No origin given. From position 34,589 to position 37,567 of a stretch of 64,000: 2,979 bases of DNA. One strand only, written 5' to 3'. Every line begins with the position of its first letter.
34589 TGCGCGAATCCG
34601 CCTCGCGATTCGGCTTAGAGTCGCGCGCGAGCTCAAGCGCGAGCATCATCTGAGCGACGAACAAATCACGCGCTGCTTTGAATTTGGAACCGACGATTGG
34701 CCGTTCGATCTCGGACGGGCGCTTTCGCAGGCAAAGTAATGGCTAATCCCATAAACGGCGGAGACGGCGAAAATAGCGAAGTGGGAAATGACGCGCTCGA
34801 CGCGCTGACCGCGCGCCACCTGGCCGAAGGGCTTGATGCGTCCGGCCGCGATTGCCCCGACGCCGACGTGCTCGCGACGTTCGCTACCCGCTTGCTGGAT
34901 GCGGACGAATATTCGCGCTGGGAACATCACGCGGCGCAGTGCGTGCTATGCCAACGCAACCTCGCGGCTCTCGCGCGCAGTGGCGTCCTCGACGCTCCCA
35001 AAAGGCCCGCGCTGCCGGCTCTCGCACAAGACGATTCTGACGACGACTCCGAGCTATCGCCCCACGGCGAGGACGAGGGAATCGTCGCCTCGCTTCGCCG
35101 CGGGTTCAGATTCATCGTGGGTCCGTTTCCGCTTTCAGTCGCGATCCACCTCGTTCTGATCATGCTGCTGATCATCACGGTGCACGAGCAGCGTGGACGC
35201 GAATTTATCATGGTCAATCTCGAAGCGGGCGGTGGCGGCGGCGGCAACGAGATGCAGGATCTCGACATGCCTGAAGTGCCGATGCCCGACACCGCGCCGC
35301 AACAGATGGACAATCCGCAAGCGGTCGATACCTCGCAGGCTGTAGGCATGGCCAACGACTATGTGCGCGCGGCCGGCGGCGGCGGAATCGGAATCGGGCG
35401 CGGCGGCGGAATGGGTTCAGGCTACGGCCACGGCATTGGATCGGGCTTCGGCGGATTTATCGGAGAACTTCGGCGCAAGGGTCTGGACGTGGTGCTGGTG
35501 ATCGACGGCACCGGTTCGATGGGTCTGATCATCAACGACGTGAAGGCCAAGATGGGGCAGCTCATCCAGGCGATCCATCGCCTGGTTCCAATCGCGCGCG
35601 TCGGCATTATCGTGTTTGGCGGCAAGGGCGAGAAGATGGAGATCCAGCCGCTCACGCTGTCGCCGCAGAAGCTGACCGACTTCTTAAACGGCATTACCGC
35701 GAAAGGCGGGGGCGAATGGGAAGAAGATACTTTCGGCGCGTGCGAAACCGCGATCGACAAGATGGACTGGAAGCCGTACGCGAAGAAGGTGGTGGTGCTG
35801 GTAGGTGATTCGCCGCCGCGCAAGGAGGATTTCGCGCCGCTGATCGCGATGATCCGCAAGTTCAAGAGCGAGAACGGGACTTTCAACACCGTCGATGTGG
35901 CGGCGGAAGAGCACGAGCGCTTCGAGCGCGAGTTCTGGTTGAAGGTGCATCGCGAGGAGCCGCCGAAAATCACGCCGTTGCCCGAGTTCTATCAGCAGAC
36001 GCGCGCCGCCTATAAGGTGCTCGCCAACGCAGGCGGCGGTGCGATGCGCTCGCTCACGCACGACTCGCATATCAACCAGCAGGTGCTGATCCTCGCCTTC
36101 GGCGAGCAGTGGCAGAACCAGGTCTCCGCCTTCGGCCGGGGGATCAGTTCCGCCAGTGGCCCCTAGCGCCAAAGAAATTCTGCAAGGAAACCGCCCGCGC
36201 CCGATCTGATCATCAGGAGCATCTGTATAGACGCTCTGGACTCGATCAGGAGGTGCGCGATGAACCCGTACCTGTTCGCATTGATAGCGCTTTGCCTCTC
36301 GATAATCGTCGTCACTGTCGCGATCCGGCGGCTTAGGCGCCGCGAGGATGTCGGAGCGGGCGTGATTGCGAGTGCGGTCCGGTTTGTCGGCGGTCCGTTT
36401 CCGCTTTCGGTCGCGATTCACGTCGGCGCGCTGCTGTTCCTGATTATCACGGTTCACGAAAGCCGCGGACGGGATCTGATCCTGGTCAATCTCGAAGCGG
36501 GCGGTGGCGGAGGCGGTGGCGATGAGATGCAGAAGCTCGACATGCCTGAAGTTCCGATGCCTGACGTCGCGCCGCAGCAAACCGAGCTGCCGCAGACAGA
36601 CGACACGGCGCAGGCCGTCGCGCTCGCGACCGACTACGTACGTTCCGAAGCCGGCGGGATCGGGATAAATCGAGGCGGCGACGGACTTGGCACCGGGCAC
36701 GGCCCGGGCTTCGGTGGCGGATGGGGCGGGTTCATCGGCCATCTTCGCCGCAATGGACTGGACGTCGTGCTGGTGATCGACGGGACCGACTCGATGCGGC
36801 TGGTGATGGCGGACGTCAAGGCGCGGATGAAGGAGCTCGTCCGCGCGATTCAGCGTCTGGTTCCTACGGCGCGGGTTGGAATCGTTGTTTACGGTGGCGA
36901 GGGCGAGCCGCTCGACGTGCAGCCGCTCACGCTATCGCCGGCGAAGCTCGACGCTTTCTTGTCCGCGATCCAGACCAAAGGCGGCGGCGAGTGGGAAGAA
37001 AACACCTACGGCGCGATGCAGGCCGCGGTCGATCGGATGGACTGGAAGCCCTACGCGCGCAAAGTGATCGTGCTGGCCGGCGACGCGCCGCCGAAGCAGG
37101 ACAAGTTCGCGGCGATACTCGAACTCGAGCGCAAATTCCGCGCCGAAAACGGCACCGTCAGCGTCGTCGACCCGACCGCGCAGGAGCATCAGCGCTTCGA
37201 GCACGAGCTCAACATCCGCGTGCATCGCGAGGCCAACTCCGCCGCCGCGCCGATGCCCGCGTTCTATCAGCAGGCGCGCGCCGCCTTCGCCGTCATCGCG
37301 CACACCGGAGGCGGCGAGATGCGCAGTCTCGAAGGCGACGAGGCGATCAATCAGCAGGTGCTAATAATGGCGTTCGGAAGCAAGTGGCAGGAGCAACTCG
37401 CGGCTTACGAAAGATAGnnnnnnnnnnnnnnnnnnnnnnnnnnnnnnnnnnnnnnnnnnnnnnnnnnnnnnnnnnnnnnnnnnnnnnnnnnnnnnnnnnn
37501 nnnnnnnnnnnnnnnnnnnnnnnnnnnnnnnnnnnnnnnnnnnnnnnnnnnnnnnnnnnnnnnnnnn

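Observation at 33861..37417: ECF-like sigma factor, anti-sigma factor carrying an extracytoplasmic VWA domain, and a tandem TM-VWA paralog lacking the anti-sigma domain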

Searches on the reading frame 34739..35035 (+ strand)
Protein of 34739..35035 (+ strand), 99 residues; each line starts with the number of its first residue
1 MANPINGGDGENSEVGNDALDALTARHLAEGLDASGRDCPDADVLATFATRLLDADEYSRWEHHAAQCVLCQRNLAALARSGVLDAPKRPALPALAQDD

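Call 36: search_solved_structures(query=A2, max_evalue=10, show_alignments=3)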
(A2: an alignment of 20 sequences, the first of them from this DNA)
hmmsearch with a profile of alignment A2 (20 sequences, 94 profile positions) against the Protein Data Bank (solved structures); distinct sequences matched with E-value up to 10: 5.
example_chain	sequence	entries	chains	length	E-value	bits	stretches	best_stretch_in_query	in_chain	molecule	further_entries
8rlz_A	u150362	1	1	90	0.00056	23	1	35-74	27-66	Antisigma factor DdvA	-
3hug_B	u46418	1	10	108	0.01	19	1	38-74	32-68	PROBABLE CONSERVED MEMBRANE PROTEIN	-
8rot_B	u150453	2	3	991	0.01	19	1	35-73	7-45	CHAT domain-containing protein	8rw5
5m5j_A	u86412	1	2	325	0.41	13.9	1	42-69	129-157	Thioredoxin reductase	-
4rbn_A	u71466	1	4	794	1.1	12.5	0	15-43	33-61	Sucrose synthase:Glycosyl transferases group 1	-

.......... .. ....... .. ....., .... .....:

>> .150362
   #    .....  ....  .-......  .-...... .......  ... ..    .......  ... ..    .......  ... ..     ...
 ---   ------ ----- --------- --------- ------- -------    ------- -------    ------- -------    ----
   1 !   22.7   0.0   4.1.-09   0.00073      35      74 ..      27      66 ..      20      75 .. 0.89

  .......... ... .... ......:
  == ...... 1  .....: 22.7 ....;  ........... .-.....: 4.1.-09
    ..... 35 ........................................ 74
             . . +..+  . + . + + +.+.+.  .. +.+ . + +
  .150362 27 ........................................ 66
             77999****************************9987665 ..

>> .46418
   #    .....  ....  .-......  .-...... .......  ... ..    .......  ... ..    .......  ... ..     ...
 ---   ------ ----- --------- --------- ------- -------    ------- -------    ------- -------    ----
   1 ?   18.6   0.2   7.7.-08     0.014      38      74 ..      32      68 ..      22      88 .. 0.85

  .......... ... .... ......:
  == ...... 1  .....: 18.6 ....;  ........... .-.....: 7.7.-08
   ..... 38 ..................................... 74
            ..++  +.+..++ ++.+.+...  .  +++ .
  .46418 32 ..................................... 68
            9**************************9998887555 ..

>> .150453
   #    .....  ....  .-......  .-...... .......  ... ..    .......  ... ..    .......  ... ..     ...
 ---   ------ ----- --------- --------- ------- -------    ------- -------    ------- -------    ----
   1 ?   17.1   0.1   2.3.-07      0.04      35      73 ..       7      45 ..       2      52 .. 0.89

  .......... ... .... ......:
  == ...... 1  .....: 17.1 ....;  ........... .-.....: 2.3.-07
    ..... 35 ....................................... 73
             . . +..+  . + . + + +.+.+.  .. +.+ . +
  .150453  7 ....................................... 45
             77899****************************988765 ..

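Call 65: predict_structure(alignment_id=A2)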
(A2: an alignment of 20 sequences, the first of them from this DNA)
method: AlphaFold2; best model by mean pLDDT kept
length: 99 residues; sequences in the alignment: 20
mean_pLDDT: 72.4   pTM: 0.49
mean pLDDT of the five models: 72.4, 70.1, 68.2, 65.0, 64.1
residues with pLDDT >= 90: 8; 70-90: 51; 50-70: 29; < 50: 11
segments of 3 or more residues with pLDDT < 50: 6-9
pLDDT, mean of each block of 10 residues (from residue 1): 48 62 74 72 87 90 88 88 62 52
secondary structure, 60 per line:
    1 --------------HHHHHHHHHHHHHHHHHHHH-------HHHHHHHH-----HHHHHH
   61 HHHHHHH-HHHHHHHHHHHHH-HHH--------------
elements in order: H15-34 H42-49 H55-67 H69-81

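Call 68: fold_search(model_id=the predicted structure, library=pdb)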
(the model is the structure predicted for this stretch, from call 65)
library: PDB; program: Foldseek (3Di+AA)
matches with E <= 10: 35; with E <= 0.001: 0
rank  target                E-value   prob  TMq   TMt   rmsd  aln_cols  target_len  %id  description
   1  3hug_B                1.5e+00  0.84  0.38  0.59   0.9        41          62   27  Crystal structure of Mycobacterium tuberculosis anti-sigma factor RslA in complex with -35 promoter binding domain of  (released 2010-03-02)
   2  3hug_P                1.6e+00  0.84  0.38  0.61   0.9        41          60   27  Crystal structure of Mycobacterium tuberculosis anti-sigma factor RslA in complex with -35 promoter binding domain of  (released 2010-03-02)
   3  5xte_F                2.7e+00  0.05  0.19  0.18  11.7        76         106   14  Cryo-EM structure of human respiratory complex III (cytochrome bc1 complex) (released 2017-08-30)
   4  3hug_H                2.9e+00  0.66  0.38  0.60   0.9        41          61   27  Crystal structure of Mycobacterium tuberculosis anti-sigma factor RslA in complex with -35 promoter binding domain of  (released 2010-03-02)
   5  3hug_D                3.1e+00  0.38  0.41  0.62   3.2        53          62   24  Crystal structure of Mycobacterium tuberculosis anti-sigma factor RslA in complex with -35 promoter binding domain of  (released 2010-03-02)
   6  3hug_F                3.5e+00  0.54  0.42  0.70   1.9        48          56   27  Crystal structure of Mycobacterium tuberculosis anti-sigma factor RslA in complex with -35 promoter binding domain of  (released 2010-03-02)
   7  3hug_J                4.0e+00  0.54  0.38  0.57   0.9        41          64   27  Crystal structure of Mycobacterium tuberculosis anti-sigma factor RslA in complex with -35 promoter binding domain of  (released 2010-03-02)
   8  2q1z_MODEL_1_D        4.9e+00  0.28  0.44  0.25   5.7        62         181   24  Crystal Structure of Rhodobacter sphaeroides SigE in complex with the anti-sigma ChrR (released 2007-09-18)
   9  3hug_L                5.5e+00  0.33  0.36  0.55   2.0        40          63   25  Crystal structure of Mycobacterium tuberculosis anti-sigma factor RslA in complex with -35 promoter binding domain of  (released 2010-03-02)
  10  6xvf_F                5.5e+00  0.03  0.14  0.14   9.7        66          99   14  Crystal structure of bovine cytochrome bc1 in complex with tetrahydro-quinolone inhibitor JAG021 (released 2020-07-22)
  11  1bgy_F                6.3e+00  0.03  0.18  0.17  11.1        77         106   13  CYTOCHROME BC1 COMPLEX FROM BOVINE (released 1999-01-06)
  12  5okd_F                6.3e+00  0.02  0.14  0.14   9.5        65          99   12  Crystal structure of bovine Cytochrome bc1 in complex with inhibitor SCR0911. (released 2018-02-28)
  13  5klv_F                6.7e+00  0.04  0.21  0.20  11.1        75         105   13  Structure of bos taurus cytochrome bc1 with fenamidone inhibited (released 2016-10-12)
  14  2q1z_MODEL_1_B        7.2e+00  0.20  0.44  0.25   6.3        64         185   22  Crystal Structure of Rhodobacter sphaeroides SigE in complex with the anti-sigma ChrR (released 2007-09-18)
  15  5nmi_F                7.6e+00  0.02  0.14  0.14   9.8        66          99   12  Cytochrome bc1 bound to the inhibitor MJM170 (released 2017-06-14)
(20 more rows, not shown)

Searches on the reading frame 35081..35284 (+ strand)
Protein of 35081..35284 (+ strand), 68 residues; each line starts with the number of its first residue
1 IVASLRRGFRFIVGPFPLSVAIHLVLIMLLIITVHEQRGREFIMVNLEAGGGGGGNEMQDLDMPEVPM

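Call 61: search_solved_structures(query=A5, max_evalue=10, show_alignments=4)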
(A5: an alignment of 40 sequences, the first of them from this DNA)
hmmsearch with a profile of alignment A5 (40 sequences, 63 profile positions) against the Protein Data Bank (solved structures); distinct sequences matched with E-value up to 10: 9.
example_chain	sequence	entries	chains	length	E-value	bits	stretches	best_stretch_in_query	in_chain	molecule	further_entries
9k49_H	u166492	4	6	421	0.0014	21.8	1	13-51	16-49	Tol-Pal system protein TolA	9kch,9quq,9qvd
9ddm_F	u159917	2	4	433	0.0014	21.8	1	13-51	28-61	Tol-Pal system protein TolA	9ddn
9kpz_H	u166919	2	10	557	0.0019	21.4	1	13-51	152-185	Ubiquitin-like protein SMT3,Tol-Pal system protein TolA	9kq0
9wxr_A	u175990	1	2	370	0.39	14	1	11-38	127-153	Rhodopsin,Chemotaxis protein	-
8j0n_J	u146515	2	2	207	0.78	13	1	21-56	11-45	ER membrane protein complex subunit 10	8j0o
6jyj_A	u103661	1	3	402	1.2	12.3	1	2-21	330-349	Terminal nucleotidyltransferase 5B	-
6ww7_I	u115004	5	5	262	3.3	11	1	21-56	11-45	ER membrane protein complex subunit 10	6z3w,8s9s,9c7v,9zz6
7ado_I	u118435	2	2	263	3.3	11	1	21-56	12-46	ER membrane protein complex subunit 10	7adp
9ddo_F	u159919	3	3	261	6.8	10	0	13-52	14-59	Protein TonB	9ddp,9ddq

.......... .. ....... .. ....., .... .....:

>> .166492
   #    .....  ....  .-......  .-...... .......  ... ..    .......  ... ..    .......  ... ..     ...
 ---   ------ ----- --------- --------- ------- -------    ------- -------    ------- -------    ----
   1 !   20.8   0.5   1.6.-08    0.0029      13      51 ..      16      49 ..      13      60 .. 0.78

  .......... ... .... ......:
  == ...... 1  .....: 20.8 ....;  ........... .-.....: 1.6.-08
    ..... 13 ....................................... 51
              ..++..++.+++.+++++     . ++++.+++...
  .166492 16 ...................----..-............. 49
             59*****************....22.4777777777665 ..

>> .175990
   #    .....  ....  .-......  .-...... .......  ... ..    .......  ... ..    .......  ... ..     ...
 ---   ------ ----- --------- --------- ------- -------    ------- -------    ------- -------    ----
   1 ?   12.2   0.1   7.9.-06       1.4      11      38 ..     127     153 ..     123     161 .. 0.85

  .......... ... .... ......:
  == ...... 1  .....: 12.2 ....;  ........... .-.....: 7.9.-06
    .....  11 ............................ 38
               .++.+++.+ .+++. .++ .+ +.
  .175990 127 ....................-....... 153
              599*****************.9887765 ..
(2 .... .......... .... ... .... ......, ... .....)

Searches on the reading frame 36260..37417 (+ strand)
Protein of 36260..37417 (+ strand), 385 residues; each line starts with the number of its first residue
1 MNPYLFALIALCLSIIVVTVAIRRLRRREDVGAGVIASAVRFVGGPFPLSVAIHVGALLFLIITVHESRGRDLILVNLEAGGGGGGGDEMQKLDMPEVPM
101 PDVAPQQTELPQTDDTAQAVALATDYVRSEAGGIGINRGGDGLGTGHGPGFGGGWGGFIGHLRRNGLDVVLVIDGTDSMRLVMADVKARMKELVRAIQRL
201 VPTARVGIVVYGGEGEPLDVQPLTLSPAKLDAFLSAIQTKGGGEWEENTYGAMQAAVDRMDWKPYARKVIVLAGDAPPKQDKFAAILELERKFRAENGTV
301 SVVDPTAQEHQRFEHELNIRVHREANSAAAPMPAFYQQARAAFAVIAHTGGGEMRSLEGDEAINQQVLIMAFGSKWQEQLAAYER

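Call 3: search_protein_families(library=pfam, proteins=[window:36260-37417:+], max_evalue=1)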
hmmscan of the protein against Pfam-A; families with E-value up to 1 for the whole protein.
window:36260-37417:+ (385 aa): 6 families
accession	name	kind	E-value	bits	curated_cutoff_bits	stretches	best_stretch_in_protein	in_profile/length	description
PF13519.12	VWA_2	-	7.8e-10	39.8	27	1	169-275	1-105/107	von Willebrand factor type A domain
PF00092.34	VWA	-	3.8e-08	34.2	23.8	1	168-303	1-137/174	von Willebrand factor type A domain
PF25106.1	VWA_4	-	8.4e-06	25.9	27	1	169-286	2-115/169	von Willebrand factor A domain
PF13768.12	VWA_3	-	0.0013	19.3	27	1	168-280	2-110/155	von Willebrand factor type A domain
PF24909.1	vWA_SIBA-E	-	0.0054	16.7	27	1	166-277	35-148/284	Integrin beta-like protein A-E, vWA-like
PF18402.7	Thioredoxin_14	-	0.053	13.9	30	1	158-319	43-187/255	Thioredoxin-like domain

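Call 4: search_protein_families(library=ncbifam, proteins=[window:36260-37417:+], max_evalue=1)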
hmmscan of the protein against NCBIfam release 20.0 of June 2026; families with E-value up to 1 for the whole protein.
window:36260-37417:+ (385 aa): 2 families
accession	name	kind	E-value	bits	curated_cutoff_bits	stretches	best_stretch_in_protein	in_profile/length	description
TIGR03436.1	acidobact_VWFA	subfamily_domain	0.00015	21.4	81.25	1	167-276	67-189/324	VWA domain-containing protein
NF038331.1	Tsi3_fam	domain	0.11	13.1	45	0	300-369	17-89/116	Tsi3 family protein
